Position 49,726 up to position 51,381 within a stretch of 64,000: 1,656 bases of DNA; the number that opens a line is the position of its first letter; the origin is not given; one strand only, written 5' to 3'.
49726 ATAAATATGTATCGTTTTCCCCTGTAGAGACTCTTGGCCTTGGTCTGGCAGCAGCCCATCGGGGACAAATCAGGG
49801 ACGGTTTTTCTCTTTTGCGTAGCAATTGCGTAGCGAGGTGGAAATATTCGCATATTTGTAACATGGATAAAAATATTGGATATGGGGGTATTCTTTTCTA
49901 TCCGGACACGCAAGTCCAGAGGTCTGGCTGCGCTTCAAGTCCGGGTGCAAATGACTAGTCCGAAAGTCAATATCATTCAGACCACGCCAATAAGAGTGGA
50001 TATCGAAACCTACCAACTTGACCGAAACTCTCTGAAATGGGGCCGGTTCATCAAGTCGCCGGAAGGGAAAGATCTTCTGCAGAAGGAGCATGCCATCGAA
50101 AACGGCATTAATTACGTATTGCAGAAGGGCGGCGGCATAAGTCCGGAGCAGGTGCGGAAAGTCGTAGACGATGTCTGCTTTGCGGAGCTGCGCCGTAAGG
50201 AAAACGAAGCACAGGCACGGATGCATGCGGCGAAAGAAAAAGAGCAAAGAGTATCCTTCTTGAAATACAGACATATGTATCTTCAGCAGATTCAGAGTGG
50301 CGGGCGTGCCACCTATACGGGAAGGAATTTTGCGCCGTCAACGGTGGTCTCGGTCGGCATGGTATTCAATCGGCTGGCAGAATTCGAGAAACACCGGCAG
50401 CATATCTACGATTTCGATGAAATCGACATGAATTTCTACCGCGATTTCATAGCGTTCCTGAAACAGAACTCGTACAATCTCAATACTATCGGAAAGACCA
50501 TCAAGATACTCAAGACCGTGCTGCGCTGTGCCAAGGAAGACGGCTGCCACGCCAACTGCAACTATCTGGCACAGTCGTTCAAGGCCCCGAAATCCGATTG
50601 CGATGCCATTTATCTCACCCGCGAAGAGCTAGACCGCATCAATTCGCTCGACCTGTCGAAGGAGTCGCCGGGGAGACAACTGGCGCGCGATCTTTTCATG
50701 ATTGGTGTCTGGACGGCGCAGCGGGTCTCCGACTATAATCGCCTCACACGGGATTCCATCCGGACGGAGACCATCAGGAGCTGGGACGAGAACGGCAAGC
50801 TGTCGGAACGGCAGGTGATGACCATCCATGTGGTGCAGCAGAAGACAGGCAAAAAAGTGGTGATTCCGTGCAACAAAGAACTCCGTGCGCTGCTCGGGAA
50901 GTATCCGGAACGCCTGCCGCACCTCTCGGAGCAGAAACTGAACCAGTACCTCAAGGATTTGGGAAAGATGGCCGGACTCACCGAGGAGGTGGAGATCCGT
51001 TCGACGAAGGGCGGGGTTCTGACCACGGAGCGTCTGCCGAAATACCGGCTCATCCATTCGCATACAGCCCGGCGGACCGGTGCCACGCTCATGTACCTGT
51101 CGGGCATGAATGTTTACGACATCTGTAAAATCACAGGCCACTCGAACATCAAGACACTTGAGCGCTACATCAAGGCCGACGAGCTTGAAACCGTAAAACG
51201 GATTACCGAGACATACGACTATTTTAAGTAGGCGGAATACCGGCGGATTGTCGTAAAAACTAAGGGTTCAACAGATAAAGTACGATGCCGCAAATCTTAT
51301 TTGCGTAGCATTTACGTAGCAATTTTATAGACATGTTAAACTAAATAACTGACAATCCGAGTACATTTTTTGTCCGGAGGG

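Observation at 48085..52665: Recombinase flanked by inverted pilin paralogs: possible shufflon-like switch between alternative pilus/adhesin gene sets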

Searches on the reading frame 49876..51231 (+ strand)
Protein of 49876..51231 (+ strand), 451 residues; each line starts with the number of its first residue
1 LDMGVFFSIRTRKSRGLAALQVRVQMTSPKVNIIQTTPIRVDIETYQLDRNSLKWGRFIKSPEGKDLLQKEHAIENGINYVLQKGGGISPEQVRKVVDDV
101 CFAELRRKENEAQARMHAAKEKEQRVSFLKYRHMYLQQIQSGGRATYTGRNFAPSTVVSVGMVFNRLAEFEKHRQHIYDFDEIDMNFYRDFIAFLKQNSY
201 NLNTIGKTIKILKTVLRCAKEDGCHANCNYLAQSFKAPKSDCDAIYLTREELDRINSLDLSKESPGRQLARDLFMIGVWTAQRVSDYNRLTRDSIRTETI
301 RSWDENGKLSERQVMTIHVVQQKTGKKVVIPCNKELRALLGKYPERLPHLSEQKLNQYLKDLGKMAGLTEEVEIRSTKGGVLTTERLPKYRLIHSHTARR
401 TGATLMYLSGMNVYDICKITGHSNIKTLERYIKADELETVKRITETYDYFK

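Call 6: search_protein_families(library=pfam, proteins=[window:49876-51231:+], max_evalue=0.01)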
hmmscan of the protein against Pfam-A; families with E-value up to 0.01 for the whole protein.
window:49876-51231:+ (451 aa): 2 families
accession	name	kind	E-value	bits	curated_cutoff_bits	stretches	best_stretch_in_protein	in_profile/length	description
PF00589.27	Phage_integrase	-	1.1e-11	45.3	27.1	1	247-436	3-170/172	Phage integrase family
PF13102.12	Phage_int_SAM_5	-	6.5e-11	42.9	22.3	1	153-226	18-89/98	Phage integrase SAM-like domain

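Call 7: find_encoding_contigs(protein=window:49882-51231:+, flank=10000, max_places=10)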
Protein window:49882-51231:+ (449 aa): no gene with exactly this product is on record in the collection.

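Call 14: find_related_loci(query=window:49882-51231:+, collection=genome_contigs, flank=10000)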
Query window:49882-51231:+ (449 aa) in genome_contigs; peptide patterns used: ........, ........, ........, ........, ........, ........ (x = any residue, [..] = any of these).
42 stretches matched a pattern; 19 encode a relative of the query (tblastn E <= 1e-3); 19 distinct loci.
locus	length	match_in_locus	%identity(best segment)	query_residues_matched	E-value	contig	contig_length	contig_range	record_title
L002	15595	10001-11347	64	1-449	0e+0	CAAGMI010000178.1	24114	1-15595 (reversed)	MAG TPA_asm: Rikenellaceae bacterium, isolate HGM05636, WGS project CAAGMI010000000 data, contig: SRS476833_14_k119_2291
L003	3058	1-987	69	121-449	6e-170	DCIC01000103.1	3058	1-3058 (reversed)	MAG TPA_asm: Bacteroidales bacterium UBA1736 UBA1736_contig_14704, whole genome shotgun sequence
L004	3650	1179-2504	51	1-449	1e-156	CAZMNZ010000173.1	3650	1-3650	MAG TPA_asm: uncultured Muribaculaceae bacterium isolate SRP315200_co1_443 genome assembly, contig: NODE_66626_length_36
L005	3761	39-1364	50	1-449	7e-153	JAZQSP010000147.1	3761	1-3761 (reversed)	MAG: Faecalimonas sp. isolate T1900045203_TC20190199.MAGScoT_cleanbin_000004 SGB_5327_k141_713790, whole genome shotgun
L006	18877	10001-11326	50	1-449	7e-145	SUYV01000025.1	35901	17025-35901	MAG: Bacteroidales bacterium isolate SIG159 NODE_6006_length_35901_cov_95.189132, whole genome shotgun sequence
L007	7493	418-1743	49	1-449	3e-144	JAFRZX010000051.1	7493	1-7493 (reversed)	MAG: Bacteroidales bacterium isolate RGIG2950 Goat_Rectum-1__c181187, whole genome shotgun sequence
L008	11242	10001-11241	54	3-418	7e-112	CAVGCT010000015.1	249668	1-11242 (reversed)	bacterium isolate H07676-L1_cleanbin_000010 genome assembly, contig: Spades_H07676-L1_contig_7, whole genome shotgun seq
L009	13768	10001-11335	42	14-448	8e-109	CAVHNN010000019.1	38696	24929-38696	Paludibacteraceae bacterium isolate H07677-L1_cleanbin_000013 genome assembly, contig: Spades_H07677-L1_contig_414, whol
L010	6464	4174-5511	41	14-449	3e-108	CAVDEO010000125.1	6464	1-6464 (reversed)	bacterium isolate G02607-L1_cleanbin_000017 genome assembly, contig: Spades_G02607-L1_contig_3872, whole genome shotgun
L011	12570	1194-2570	37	1-449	1e-99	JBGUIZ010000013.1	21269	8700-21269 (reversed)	MAG: Bacteroidaceae bacterium isolate ruminal_MAG_315 ruminal_MAG_315_contig_0013, whole genome shotgun sequence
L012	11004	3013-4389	37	1-449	1e-99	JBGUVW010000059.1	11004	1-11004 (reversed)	MAG: Bacteroidaceae bacterium isolate ruminal_MAG_91 ruminal_MAG_91_contig_0059, whole genome shotgun sequence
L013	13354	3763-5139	37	1-449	2e-99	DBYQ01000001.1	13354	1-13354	MAG TPA_asm: Bacteroidales bacterium UBA1182 UBA1182_contig_45068, whole genome shotgun sequence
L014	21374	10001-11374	39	1-448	1e-106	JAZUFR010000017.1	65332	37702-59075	MAG: Bacteroidaceae bacterium isolate T1900045293_TH20190063.MAGScoT_cleanbin_000001 SGB_6050_k141_389451, whole genome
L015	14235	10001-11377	36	1-449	6e-99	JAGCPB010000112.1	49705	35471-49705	MAG: Bacteroidaceae bacterium isolate RGIG9993 Yak_Reticulum-4__c919604, whole genome shotgun sequence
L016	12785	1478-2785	39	39-449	4e-89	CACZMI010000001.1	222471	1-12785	MAG: uncultured Bacteroidales bacterium isolate RUG12752 genome assembly, contig: RUG12752_asm_1, whole genome shotgun s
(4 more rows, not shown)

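Call 16: find_related_loci(query=A1, collection=metagenome_contigs, flank=6000)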
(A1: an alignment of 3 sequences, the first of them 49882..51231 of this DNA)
Query A1 (449 aa) in metagenome_contigs; peptide patterns used: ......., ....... (x = any residue, [..] = any of these).
473 stretches matched a pattern; 16 encode a relative of the query (tblastn E <= 1e-3); 16 distinct loci.
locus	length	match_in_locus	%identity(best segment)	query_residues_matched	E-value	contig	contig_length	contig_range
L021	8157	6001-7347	63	1-449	0e+0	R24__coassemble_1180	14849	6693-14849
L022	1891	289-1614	50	1-449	3e-160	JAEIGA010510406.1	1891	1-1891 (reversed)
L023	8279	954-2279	50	1-449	1e-145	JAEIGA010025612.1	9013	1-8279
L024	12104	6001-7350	46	1-449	4e-134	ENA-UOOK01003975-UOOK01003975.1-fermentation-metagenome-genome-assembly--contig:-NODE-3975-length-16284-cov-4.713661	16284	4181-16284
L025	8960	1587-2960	44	1-448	1e-131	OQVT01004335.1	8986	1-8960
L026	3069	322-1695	42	1-448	4e-124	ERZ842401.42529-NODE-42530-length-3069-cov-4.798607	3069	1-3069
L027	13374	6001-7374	43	1-448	8e-119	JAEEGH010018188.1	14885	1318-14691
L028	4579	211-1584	41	1-448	1e-115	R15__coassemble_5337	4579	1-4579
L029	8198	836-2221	42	1-449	2e-114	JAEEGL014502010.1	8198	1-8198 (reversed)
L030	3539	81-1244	45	72-449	8e-110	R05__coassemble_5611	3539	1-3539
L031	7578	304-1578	39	1-449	2e-102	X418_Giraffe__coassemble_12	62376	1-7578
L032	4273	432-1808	37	1-449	2e-100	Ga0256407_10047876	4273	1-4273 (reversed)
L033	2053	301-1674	37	1-448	8e-103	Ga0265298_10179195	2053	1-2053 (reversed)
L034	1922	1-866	99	182-449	2e-99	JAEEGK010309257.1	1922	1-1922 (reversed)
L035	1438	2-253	100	366-449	3e-51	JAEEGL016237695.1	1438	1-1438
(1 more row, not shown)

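Call 26: search_protein_families(library=pfam, proteins=[L002:8194-9645:+, L002:11409-12518:+, L002:12525-13049:+, L002:13254-14030:+, L021:3348-5780:-, L021:7352-8107:+, L021:1814-2740:-, L002:6711-8012:+], max_evalue=0.01)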
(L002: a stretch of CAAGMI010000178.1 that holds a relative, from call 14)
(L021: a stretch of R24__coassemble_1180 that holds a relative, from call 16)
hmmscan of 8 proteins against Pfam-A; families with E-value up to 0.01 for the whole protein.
L002:8194-9645:+ (483 aa): 1 family
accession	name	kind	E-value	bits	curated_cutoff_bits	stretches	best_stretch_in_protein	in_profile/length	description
PF00326.27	Peptidase_S9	-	0.007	16.3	22.6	0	415-466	143-192/213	Prolyl oligopeptidase family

L002:11409-12518:+ (369 aa): 4 families
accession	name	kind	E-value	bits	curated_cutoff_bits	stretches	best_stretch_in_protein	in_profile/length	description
PF06114.19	Peptidase_M78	-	1.1e-13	51.5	22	1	178-292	2-120/123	IrrE N-terminal-like domain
PF01381.28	HTH_3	-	1.4e-13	51.1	23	1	30-86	1-55/55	Helix-turn-helix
PF13560.12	HTH_31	-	2.1e-09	38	27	1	29-83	5-58/64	Helix-turn-helix domain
PF12844.13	HTH_19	-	1.6e-05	25.2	30.2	1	29-88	3-60/64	Helix-turn-helix domain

L002:12525-13049:+ (174 aa): 2 families
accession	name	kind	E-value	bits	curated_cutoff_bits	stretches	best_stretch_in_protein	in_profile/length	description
PF11848.13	DUF3368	-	0.00011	22.4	27.3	1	119-161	1-41/46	Domain of unknown function (DUF3368)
PF01850.27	PIN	-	0.0067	17.5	23.6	0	40-111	48-117/120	PIN domain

L002:13254-14030:+ (258 aa): 1 family
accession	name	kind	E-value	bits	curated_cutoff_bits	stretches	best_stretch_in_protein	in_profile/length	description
PF14386.11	DUF4417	-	6.7e-35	120.7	28.9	1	83-233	21-169/183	Domain of unknown function (DUF4417)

L021:3348-5780:- (810 aa): 7 families
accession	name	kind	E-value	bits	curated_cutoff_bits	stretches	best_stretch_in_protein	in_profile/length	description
PF02518.31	HATPase_c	-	6.2e-24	85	26.4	1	412-524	2-110/111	Histidine kinase-, DNA gyrase B-, and HSP90-like ATPase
PF00072.30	Response_reg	-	4.5e-21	75.5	30.2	1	566-676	1-110/111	Response regulator receiver domain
PF00512.31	HisKA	-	9e-19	67.7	26.9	1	302-364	3-65/66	His Kinase A (phospho-acceptor) domain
PF12833.13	HTH_18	-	1.8e-17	63.8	33.6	1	736-810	3-77/80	Helix-turn-helix domain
PF07495.19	Y_Y_Y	-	1.2e-12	48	26.6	1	182-245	1-64/65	Y_Y_Y domain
PF07494.17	Reg_prop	-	8e-08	32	20.4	0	59-79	3-23/24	Two component regulator propeller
PF00165.29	HTH_AraC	-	3.9e-05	24.1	26.6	1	776-810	7-40/42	Bacterial regulatory helix-turn-helix proteins, AraC family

L021:7352-8107:+ (251 aa): 0 families

L021:1814-2740:- (308 aa): 2 families
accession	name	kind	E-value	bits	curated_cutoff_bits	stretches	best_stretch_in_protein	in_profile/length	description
PF11288.14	DUF3089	-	6.5e-44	150.4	23.4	1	48-237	1-207/207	Protein of unknown function (DUF3089)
PF01083.28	Cutinase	-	0.0055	17.1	25.9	1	118-189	54-124/173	Cutinase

L002:6711-8012:+ (433 aa): 2 families
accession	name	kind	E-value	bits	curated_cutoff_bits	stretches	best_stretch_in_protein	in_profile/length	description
PF13336.12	AcetylCoA_hyd_C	-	2.6e-59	200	23.7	1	269-421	1-154/154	Acetyl-CoA hydrolase/transferase C-terminal domain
PF02550.21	AcetylCoA_hydro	-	1.5e-23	84.2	24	1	8-177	11-190/198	Acetyl-CoA hydrolase/transferase N-terminal domain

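Call 54: search_protein_families(library=ncbifam, proteins=[window:49882-51231:+], max_evalue=0.01)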
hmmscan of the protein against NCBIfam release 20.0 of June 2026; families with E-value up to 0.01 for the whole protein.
window:49882-51231:+ (449 aa): 3 families
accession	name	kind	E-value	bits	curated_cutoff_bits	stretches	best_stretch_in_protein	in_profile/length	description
NF040815.2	recomb_XerA_Arch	equivalog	4.5e-13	49.4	220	1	148-434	10-256/263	site-specific tyrosine recombinase/integron integrase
TIGR02224.1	recomb_XerC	equivalog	2.1e-09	37.2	335.15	1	148-434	11-279/295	tyrosine recombinase XerC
TIGR02225.1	recomb_XerD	equivalog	1.5e-07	31.1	329.6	1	153-432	16-274/290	site-specific tyrosine recombinase XerD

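Call 66: search_solved_structures(query=window:49882-51231:+, max_evalue=0.001, show_alignments=2)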
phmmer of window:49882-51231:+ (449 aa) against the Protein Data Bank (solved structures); distinct sequences matched with E-value up to 0.001: 0.

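Call 72: find_homologous_proteins(query=window:49882-51231:+, max_evalue=1e-40)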
Query window:49882-51231:+ (449 aa): 1454 proteins with E <= 1e-40 among 8000 candidates; the best 120 are listed.
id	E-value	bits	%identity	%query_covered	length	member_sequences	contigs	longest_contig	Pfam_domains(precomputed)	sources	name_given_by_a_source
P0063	2.5e-276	934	92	100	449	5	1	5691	PF13102.13,PF00589.28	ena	-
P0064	4.8e-245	831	83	100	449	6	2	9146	PF13102.13,PF00589.28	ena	-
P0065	1.4e-203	694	66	100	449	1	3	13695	PF13102.13,PF00589.28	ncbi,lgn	-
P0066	4.3e-197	673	65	100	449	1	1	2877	PF13102.13,PF00589.28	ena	-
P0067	2.3e-192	658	65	97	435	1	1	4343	PF13102.13,PF00589.28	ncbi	-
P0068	6.7e-191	653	63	100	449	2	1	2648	PF13102.13,PF00589.28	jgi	-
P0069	1.1e-190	652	64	100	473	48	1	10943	PF13102.13,PF00589.28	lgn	-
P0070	9.8e-182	623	60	100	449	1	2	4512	PF13102.13,PF00589.28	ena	-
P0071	8.8e-178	610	59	100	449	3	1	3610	PF13102.13,PF00589.28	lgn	-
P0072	1.1e-156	540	73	71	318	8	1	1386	PF13102.13,PF00589.28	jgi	jgi:integrase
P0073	7.6e-145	501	51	100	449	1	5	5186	PF13102.13,PF00589.28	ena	-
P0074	1.1e-142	494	51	100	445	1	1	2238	PF13102.13,PF00589.28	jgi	-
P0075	6.4e-142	491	51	100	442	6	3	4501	PF13102.13,PF00589.28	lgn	-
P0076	6.5e-140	485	51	100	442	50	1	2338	PF13102.13,PF00589.28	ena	-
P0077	3.9e-139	482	48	100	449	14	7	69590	PF13102.13,PF00589.28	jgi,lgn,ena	-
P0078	8.8e-137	474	49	100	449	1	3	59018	PF13102.13,PF00589.28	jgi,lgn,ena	-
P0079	1.7e-136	474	49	100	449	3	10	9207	PF13102.13,PF00589.28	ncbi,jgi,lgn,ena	-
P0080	3.3e-136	473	48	100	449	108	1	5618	PF13102.13,PF00589.28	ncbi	-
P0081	1.3e-135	471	49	100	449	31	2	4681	PF13102.13,PF00589.28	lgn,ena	-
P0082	1.4e-135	471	49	99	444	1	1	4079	PF13102.13,PF00589.28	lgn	-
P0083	1.9e-135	470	50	100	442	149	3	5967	PF13102.13,PF00589.28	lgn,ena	-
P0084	2.6e-135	470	49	97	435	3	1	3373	PF13102.13,PF00589.28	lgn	-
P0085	3.3e-135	469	49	99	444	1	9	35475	PF13102.13,PF00589.28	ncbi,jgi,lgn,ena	-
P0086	7.7e-135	468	49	99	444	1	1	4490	PF13102.13,PF00589.28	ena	-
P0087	4.6e-125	436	46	100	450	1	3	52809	PF13102.13,PF00589.28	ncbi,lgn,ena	-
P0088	7.1e-123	429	52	83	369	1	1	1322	PF13102.13,PF00589.28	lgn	-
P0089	7.2e-122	425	44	100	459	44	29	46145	PF13102.13,PF00589.28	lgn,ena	-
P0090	1.7e-121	424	46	100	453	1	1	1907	PF13102.13,PF00589.28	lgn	-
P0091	2.0e-121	424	45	100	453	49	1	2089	PF13102.13,PF00589.28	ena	-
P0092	2.1e-121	424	46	100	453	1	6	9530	PF13102.13,PF00589.28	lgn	-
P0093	2.2e-121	424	46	100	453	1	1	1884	PF13102.13,PF00589.28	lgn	-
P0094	4.4e-121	423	46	100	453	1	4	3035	PF13102.13,PF00589.28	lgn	-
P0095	6.0e-121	422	46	100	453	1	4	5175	PF13102.13,PF00589.28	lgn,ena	-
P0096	7.0e-121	422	45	100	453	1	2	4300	PF13102.13,PF00589.28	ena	-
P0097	7.6e-121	422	44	100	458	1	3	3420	PF13102.13,PF00589.28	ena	-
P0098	2.0e-120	421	46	100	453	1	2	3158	PF13102.13,PF00589.28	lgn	-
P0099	2.0e-120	421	46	100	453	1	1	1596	PF13102.13,PF00589.28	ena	-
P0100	2.8e-120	420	46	100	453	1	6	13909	PF13102.13,PF00589.28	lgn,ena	-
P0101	2.9e-120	420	46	100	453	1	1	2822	PF13102.13,PF00589.28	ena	-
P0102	3.4e-120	420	46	100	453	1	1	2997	PF13102.13,PF00589.28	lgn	-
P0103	5.2e-120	419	45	100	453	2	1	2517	PF13102.13,PF00589.28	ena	-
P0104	6.5e-120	419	46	100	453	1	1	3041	PF13102.13,PF00589.28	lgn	-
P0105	6.8e-120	419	46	100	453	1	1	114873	PF13102.13,PF00589.28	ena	-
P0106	7.7e-120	419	46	100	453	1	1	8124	PF13102.13,PF00589.28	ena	-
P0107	9.1e-120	418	46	100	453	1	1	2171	PF13102.13,PF00589.28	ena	-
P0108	9.6e-120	418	46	100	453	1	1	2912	PF13102.13,PF00589.28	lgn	-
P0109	1.1e-119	418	46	100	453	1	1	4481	PF13102.13,PF00589.28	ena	-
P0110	1.3e-119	418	45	100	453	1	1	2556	PF13102.13,PF00589.28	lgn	-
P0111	2.1e-119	417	45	100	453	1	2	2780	PF13102.13,PF00589.28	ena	-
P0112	2.3e-119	417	45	100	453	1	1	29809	PF13102.13,PF00589.28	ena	-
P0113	2.9e-119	417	45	100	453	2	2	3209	PF13102.13,PF00589.28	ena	-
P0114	5.9e-119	416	47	100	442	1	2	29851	PF13102.13,PF00589.28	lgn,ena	-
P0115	6.7e-119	416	45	100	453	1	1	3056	PF13102.13,PF00589.28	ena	-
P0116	7.3e-119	415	52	81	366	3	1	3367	PF13102.13,PF00589.28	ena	-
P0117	8.6e-119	415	45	100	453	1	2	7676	PF13102.13,PF00589.28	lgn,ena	-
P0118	1.4e-118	414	46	100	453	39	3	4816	PF13102.13,PF00589.28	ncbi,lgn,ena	-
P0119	1.8e-118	414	46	100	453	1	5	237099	PF13102.13,PF00589.28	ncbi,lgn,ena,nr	ncbi:MAG: phage integrase SAM-like domain-containing protein [Bacteroidales bacterium]|nr:phage inte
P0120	2.1e-118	414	44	100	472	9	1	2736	PF13102.13,PF00589.28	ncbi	-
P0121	4.6e-118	413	44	100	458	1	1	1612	PF13102.13,PF00589.28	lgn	-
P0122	1.7e-117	411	43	100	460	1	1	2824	PF13102.13,PF00589.28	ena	-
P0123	5.5e-117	409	44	100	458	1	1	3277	PF13102.13,PF00589.28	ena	-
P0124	5.9e-117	409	42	100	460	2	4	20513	PF13102.13,PF00589.28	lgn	-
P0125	6.2e-117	409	42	100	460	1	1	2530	PF13102.13,PF00589.28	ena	-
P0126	6.3e-117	409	44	100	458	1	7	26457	PF13102.13,PF00589.28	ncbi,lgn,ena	-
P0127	7.5e-117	409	44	100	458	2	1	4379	PF13102.13,PF00589.28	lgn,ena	-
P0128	9.0e-117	409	44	100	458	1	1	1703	PF13102.13,PF00589.28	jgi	-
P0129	9.8e-117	408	45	100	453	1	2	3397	PF13102.13,PF00589.28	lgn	-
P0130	1.2e-116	408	43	100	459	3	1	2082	PF00589.28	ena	-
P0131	1.2e-116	408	50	80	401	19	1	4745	PF13102.13,PF00589.28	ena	-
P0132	1.5e-116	408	43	100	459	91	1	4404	PF13102.13,PF00589.28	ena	-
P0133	1.6e-116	408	43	100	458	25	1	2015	PF13102.13,PF00589.28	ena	-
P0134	1.6e-116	408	46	100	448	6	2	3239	PF13102.13,PF00589.28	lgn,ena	-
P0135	1.8e-116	408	43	100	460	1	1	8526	PF13102.13,PF00589.28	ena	-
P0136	2.1e-116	407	44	100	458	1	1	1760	PF13102.13,PF00589.28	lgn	-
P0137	3.6e-116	407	42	100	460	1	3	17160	PF13102.13,PF00589.28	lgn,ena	-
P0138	5.9e-116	406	44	100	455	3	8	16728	PF13102.13,PF00589.28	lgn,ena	-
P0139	9.1e-116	405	42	100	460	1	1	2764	PF13102.13,PF00589.28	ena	-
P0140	9.4e-116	405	42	100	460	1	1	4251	PF13102.13,PF00589.28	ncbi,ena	-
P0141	9.6e-116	405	42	100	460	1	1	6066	PF13102.13,PF00589.28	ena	-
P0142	1.4e-115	405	44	98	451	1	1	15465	PF13102.13,PF00589.28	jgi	jgi:integrase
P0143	1.6e-115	404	45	100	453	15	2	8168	PF13102.13,PF00589.28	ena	-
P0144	1.6e-115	404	43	100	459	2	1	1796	PF13102.13,PF00589.28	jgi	-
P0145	2.0e-115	404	42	100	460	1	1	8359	PF13102.13,PF00589.28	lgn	-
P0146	2.5e-115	404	45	100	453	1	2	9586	PF13102.13,PF00589.28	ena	-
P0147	4.9e-115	403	42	100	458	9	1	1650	PF13102.13,PF00589.28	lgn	-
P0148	6.9e-115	402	42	100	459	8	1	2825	PF13102.13,PF00589.28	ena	-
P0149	7.5e-115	402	43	100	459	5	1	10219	PF13102.13,PF00589.28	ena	-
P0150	7.8e-115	402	43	100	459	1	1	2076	PF13102.13,PF00589.28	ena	-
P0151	1.5e-114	401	42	100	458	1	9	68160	PF13102.13,PF00589.28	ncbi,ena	-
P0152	1.7e-114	401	42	100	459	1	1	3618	PF13102.13,PF00589.28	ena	-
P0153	1.9e-114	401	42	100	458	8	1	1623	PF13102.13,PF00589.28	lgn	-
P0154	2.3e-114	401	43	100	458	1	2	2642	PF13102.13,PF00589.28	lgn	-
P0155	2.4e-114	401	42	100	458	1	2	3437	PF13102.13,PF00589.28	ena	-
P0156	2.4e-114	401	43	100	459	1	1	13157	PF13102.13,PF00589.28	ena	-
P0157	2.9e-114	400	42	100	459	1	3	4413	PF13102.13,PF00589.28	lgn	-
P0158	3.0e-114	400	45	98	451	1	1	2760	PF13102.13,PF00589.28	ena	-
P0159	3.0e-114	400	42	100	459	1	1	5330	PF13102.13,PF00589.28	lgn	-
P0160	3.5e-114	400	43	100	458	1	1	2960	PF13102.13,PF00589.28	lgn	-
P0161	3.6e-114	400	42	100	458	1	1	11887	PF13102.13,PF00589.28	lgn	-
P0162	3.8e-114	400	42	100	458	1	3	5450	PF13102.13,PF00589.28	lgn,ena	-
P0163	3.8e-114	400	44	100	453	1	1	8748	PF13102.13,PF00589.28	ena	-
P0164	4.1e-114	400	43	100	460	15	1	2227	PF13102.13,PF00589.28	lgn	-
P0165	4.5e-114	400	44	100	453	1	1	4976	PF13102.13,PF00589.28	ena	-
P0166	4.7e-114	400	42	100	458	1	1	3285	PF13102.13,PF00589.28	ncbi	-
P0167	5.2e-114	399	42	100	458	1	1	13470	PF13102.13,PF00589.28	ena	-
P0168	5.3e-114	399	44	100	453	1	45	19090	PF13102.13,PF00589.28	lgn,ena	-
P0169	5.3e-114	399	42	100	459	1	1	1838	PF13102.13,PF00589.28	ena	-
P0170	5.5e-114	399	42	100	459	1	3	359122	PF13102.13,PF00589.28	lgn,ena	-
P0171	6.4e-114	399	42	100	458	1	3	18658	PF13102.13,PF00589.28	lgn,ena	-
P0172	6.7e-114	399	42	100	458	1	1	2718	PF13102.13,PF00589.28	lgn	-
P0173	7.2e-114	399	43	100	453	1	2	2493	PF13102.13,PF00589.28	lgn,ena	-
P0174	7.5e-114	399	43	100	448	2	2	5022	PF13102.13,PF00589.28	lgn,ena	-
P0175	7.5e-114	399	42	100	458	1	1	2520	PF13102.13,PF00589.28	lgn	-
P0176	7.6e-114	399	42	100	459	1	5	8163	PF13102.13,PF00589.28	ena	-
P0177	8.7e-114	399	42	100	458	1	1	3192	PF13102.13,PF00589.28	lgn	-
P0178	8.7e-114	399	43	100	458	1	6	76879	PF13102.13,PF00589.28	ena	-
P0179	1.0e-113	398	45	100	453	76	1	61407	PF13102.13,PF00589.28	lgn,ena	-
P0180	1.1e-113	398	43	100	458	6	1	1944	PF13102.13,PF00589.28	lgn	-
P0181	1.5e-113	398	42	100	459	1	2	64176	PF13102.13,PF00589.28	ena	-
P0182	1.6e-113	398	43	100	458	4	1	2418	PF13102.13,PF00589.28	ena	-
